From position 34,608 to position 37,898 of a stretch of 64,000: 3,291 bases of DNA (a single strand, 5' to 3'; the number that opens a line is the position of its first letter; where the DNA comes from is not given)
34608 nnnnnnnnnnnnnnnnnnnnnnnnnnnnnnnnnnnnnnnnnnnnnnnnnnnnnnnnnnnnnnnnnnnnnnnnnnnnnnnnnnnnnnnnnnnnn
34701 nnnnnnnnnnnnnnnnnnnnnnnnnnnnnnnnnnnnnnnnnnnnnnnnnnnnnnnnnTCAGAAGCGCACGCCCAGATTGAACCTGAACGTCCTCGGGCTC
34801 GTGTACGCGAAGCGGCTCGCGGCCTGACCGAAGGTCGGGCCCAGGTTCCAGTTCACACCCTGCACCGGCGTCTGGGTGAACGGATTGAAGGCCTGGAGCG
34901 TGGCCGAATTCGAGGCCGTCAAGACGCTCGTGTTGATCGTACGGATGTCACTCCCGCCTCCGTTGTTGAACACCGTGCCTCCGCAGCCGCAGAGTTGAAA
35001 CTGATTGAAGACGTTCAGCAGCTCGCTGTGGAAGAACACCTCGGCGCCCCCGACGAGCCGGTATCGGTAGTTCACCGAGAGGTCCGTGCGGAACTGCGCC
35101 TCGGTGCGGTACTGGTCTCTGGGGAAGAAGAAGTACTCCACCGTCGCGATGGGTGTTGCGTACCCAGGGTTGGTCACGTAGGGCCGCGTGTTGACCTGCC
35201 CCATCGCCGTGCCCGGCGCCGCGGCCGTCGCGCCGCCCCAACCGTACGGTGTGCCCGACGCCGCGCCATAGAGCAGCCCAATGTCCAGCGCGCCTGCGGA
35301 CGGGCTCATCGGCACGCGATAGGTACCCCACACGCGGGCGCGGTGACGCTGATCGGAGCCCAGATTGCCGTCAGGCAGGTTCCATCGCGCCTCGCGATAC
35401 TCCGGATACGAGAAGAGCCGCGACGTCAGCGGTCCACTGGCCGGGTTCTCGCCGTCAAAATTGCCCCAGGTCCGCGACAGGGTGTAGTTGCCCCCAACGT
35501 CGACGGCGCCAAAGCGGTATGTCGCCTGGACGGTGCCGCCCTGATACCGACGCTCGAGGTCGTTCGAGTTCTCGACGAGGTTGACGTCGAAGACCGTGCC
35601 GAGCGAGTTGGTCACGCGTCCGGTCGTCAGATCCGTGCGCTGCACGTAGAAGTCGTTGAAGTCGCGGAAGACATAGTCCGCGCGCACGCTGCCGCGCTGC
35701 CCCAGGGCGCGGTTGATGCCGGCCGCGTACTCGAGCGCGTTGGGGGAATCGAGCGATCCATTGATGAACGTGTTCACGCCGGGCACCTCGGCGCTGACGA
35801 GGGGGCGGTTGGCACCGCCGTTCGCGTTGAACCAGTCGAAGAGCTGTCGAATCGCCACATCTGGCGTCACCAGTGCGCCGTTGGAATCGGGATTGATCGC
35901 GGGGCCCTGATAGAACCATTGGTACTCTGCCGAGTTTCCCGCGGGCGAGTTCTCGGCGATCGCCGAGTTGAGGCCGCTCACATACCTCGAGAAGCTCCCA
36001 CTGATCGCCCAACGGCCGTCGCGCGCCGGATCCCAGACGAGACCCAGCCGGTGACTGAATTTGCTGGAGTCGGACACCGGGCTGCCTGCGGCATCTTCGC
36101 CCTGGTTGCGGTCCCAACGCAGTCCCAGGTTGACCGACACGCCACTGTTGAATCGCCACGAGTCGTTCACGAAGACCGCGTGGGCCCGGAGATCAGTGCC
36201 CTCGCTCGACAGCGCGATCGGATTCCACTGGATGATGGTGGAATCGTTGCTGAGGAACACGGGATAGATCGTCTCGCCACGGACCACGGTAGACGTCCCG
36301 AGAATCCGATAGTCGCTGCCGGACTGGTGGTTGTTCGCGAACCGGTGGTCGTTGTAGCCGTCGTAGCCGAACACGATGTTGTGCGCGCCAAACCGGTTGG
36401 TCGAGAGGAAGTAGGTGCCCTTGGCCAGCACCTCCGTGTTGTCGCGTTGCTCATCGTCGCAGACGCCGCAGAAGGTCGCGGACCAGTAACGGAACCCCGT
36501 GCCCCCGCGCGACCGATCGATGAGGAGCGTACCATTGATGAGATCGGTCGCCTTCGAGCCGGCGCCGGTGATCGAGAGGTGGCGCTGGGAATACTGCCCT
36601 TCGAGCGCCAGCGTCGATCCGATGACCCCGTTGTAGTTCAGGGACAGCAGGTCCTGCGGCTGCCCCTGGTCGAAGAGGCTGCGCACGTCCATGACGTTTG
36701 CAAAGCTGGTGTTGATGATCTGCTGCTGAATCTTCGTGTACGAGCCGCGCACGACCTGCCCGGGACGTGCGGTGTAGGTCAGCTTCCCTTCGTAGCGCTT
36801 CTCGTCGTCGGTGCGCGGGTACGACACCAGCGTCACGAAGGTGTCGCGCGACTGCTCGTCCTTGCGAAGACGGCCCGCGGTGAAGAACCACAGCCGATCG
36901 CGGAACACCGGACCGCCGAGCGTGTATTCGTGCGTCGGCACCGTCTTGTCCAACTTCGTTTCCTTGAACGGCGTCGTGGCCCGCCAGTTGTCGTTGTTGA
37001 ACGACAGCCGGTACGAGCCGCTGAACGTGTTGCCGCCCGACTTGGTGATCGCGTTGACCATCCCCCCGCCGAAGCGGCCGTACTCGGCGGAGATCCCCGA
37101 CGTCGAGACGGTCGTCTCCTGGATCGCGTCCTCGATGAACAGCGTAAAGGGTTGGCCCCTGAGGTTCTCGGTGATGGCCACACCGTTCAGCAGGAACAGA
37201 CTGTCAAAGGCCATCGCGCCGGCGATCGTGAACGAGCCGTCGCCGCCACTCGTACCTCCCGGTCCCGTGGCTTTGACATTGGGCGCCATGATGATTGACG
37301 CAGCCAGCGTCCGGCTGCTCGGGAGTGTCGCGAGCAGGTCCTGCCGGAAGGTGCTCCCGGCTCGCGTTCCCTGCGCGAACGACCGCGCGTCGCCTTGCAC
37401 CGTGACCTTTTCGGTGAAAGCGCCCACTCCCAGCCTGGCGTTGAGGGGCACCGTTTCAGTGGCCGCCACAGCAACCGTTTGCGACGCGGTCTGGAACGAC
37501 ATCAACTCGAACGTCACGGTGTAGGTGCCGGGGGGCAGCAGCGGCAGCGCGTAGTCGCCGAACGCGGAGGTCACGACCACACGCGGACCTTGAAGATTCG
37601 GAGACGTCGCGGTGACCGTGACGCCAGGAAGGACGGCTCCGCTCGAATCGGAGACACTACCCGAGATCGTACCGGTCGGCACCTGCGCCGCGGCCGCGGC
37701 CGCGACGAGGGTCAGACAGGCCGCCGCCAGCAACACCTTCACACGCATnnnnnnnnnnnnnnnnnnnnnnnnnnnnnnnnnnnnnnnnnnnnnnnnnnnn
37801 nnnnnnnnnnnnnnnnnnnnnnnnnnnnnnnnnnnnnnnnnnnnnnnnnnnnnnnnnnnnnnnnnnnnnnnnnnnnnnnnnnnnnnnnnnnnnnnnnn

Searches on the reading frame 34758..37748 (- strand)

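Call 22: search_protein_families(library=pfam, proteins=[window:34758-37748:-])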
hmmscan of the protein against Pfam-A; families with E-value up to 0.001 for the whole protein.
window:34758-37748:- (996 aa): 5 families
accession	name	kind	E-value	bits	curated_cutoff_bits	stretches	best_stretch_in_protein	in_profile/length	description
PF25183.1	OMP_b-brl_4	-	8.8e-20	71.1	30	3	304-550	144-395/838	Outer membrane beta barrel domain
PF13620.12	CarboxypepD_reg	-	4.5e-17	62.6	32.3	1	27-106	1-81/82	Carboxypeptidase regulatory-like domain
PF13715.12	CarbopepD_reg_2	-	4e-10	40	32.2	1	28-106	1-76/88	CarboxypepD_reg-like domain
PF00593.30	TonB_dep_Rec_b-barrel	-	9.7e-09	36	27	1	445-895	98-426/436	TonB dependent receptor-like, beta-barrel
PF07715.20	Plug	-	0.00072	20.5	23.9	1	136-229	14-105/107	TonB-dependent Receptor Plug Domain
